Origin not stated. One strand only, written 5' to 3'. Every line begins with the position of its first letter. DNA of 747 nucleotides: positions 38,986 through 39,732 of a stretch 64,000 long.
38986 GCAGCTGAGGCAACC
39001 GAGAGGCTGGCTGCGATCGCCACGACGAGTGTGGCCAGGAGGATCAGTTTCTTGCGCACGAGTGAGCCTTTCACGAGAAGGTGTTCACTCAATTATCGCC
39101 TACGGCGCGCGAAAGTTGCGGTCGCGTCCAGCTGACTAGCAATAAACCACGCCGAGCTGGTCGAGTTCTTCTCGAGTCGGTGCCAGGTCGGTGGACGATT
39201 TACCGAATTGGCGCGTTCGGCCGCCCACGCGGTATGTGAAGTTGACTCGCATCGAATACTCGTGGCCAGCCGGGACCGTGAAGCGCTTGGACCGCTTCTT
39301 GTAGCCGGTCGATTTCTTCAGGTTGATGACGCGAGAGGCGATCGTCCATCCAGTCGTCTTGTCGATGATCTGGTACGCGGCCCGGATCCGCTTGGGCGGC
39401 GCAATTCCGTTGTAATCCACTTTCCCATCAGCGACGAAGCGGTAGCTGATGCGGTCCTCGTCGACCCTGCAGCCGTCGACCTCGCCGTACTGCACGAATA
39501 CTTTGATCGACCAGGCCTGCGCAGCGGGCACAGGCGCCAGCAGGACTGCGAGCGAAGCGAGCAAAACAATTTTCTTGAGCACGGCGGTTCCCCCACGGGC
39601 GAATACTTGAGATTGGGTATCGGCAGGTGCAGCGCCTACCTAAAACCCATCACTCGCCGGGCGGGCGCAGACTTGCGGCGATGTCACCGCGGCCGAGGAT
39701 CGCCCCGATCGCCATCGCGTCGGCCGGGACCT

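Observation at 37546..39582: Low-GC operon: two paralogous Cys-bracketed small secreted proteins followed by a secreted HExxH zincin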

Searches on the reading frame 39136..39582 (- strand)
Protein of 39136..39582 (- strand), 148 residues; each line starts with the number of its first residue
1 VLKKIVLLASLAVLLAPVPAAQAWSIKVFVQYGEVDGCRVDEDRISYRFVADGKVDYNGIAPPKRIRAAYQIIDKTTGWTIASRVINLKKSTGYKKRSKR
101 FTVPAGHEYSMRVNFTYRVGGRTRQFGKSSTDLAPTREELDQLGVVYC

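Call 3: search_protein_families(library=pfam, proteins=[window:39136-39582:-], max_evalue=1)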
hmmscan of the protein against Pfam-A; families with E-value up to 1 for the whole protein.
window:39136-39582:- (148 aa): 2 families
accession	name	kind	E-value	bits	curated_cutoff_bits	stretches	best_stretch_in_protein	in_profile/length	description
PF18539.7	DUF5625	-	0.068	13.9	26.9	1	22-114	21-112/131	Domain of unknown function (DUF5625)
PF24801.1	FNIII-A_GpJ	-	0.16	12.5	27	1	40-114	26-100/126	Tip attachment protein J,FNIII-A domain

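Call 4: search_protein_families(library=ncbifam, proteins=[window:39136-39582:-], max_evalue=1)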
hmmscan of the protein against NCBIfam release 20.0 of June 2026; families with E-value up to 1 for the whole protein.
window:39136-39582:- (148 aa): 0 families

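Call 22: find_homologous_proteins(query=A2, max_evalue=0.01)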
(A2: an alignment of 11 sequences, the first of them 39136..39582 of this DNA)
Query A2 (11 sequences) (148 aa, profile of the alignment): 11 proteins with E <= 0.01 among 8000 candidates.
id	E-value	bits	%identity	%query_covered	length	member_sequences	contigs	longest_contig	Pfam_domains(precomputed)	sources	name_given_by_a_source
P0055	8.9e-72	258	29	100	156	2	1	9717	-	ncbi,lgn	-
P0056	1.2e-66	241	29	99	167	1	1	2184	-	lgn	-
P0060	1.9e-66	240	31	80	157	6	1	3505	-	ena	-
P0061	2.3e-65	237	27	86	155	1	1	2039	-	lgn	-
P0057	3.2e-65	236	31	100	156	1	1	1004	-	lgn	-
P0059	8.3e-65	235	27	80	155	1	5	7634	-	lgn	-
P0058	1.1e-62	228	28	89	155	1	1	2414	-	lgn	-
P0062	6.6e-60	219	28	91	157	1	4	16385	-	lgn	-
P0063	2.6e-55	204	33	77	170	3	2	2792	-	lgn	-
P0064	4.1e-54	200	100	100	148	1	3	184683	-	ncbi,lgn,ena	-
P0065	9.5e-54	199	66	100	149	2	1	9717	-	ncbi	-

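Call 47: search_protein_representatives(alignment_id=A5)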
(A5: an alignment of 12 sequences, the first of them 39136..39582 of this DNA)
Query: 12 sequences, 156 profile positions. Proteins with E-value up to 0.001 (for the whole library): 48; up to 1e-10: 39; up to 1e-30: 6. The best 48 are listed.
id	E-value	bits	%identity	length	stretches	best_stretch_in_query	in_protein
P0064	6.4e-53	194.8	-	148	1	1-155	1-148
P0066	3.9e-50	185.7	-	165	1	8-155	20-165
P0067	5.8e-35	136.4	-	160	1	1-153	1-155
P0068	1.9e-32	128.2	-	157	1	1-151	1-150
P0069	4.1e-32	127.2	-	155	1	1-156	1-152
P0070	5.7e-32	126.7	-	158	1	1-155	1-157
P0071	1.9e-30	121.8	-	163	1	1-149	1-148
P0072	7.5e-30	119.8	-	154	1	1-155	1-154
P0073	7.8e-30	119.8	-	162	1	1-156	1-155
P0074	1.8e-27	112.1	-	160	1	2-150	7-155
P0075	3.1e-27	111.3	-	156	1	1-150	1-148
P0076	5.2e-27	110.6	-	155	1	9-155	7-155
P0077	5.4e-27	110.6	-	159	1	1-149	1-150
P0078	9.0e-27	109.8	-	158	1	1-150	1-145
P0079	2.4e-26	108.4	-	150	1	3-155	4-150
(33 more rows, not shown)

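Call 66: find_encoding_contigs(protein=P0064, flank=3000, max_places=3)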
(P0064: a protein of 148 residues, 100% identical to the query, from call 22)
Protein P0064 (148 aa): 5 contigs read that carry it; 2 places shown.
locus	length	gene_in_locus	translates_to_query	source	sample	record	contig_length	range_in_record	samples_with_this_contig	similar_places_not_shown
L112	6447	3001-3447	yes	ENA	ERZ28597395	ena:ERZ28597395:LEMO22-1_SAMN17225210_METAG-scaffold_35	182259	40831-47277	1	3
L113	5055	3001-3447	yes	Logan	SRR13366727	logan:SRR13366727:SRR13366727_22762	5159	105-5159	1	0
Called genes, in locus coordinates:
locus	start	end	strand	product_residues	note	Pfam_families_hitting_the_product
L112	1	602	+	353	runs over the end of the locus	PF10432:bact-PGI_C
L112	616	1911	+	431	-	PF05221:AdoHcyase, PF02826:2-Hacid_dh_C, PF00670:AdoHcyase_NAD, PF03807:F420_oxidored (weak), PF07991:KARI_N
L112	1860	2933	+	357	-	PF00483:NTP_transferase, PF12804:NTP_transf_3 (weak), PF00132:Hexapep, PF14602:Hexapep_2 (weak), PF25087:GMPPB_C (weak)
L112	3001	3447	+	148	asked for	-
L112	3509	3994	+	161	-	-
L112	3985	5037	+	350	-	-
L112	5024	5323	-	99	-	-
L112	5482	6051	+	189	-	-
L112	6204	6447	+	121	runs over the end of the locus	PF02482:Ribosomal_S30AE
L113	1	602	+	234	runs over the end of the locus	?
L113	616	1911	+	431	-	PF05221:AdoHcyase, PF02826:2-Hacid_dh_C, PF00670:AdoHcyase_NAD, PF03807:F420_oxidored (weak), PF07991:KARI_N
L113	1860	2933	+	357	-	PF00483:NTP_transferase, PF12804:NTP_transf_3 (weak), PF00132:Hexapep, PF14602:Hexapep_2 (weak), PF25087:GMPPB_C (weak)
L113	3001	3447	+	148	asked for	-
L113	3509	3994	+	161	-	-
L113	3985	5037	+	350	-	-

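Call 69: search_solved_structures(query=A3, max_evalue=10, show_alignments=2)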
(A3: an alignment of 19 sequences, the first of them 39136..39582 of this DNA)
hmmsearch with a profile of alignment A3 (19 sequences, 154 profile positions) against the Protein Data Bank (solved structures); distinct sequences matched with E-value up to 10: 4.
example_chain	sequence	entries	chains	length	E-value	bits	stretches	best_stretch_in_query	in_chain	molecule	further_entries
6dzi_R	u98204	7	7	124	0.64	12.9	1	89-150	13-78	50S ribosomal protein L20 | Large ribosomal subunit protein bL20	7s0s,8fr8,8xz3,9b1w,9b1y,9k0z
5o60_R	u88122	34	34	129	0.7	12.8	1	89-150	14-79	50S ribosomal protein L20 | Large ribosomal subunit protein bL20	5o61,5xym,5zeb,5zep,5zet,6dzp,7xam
5yly_A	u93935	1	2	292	0.81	12.6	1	55-94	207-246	Nitrate reductase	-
9y5y_B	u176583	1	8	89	1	12.2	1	27-76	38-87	Monobody s19382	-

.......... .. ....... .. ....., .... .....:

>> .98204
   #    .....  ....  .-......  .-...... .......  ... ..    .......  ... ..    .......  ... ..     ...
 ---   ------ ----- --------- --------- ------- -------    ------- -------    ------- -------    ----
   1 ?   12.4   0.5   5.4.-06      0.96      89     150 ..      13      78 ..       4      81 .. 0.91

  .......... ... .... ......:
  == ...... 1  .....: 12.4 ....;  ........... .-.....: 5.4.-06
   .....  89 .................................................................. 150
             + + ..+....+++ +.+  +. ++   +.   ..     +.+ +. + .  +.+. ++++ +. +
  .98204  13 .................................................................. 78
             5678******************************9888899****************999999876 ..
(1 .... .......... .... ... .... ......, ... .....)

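Call 70: search_protein_families(library=pfam, alignment_id=A6, max_evalue=1)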
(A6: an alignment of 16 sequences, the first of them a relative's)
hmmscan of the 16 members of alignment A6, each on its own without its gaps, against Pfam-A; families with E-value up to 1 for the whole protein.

A. member 1, P0071 (163 aa): 1 family
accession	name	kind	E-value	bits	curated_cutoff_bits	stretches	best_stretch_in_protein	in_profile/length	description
PF18316.7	S-l_SbsC_C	-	0.21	12.5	26.6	1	103-135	15-45/86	S-layer protein SbsC C-terminal domain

B. families by the number of members that match (of 16 scanned): 7 families
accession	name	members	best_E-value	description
PF17964.7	Big_10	1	0.046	Bacterial Ig domain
PF11355.13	DUF3157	1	0.079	Protein of unknown function (DUF3157)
PF02087.21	Nitrophorin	1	0.094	Nitrophorin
PF25533.1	Lysostaphin_N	1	0.14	Lysostaphin, N-terminal domain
PF16841.11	CBM60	1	0.19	Ca-dependent carbohydrate-binding module xylan-binding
PF18316.7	S-l_SbsC_C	1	0.21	S-layer protein SbsC C-terminal domain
PF12958.12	DUF3847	1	0.29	Protein of unknown function (DUF3847)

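Call 73: find_encoding_contigs(protein=P0063, flank=4000, max_places=2)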
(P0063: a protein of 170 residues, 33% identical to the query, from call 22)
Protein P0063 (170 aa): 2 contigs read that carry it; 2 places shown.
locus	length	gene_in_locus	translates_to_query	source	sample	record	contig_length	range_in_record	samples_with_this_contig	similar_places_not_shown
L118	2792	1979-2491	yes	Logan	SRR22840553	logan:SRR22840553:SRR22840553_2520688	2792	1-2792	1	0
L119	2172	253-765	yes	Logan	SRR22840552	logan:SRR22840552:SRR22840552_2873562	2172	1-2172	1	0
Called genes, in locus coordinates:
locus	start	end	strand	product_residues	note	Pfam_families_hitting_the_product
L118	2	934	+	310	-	?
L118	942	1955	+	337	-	PF00483:NTP_transferase, PF12804:NTP_transf_3, PF00132:Hexapep, PF25087:GMPPB_C (weak)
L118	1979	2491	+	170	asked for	-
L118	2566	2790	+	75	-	?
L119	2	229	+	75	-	?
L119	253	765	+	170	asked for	-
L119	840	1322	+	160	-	-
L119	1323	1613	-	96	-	-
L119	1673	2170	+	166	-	?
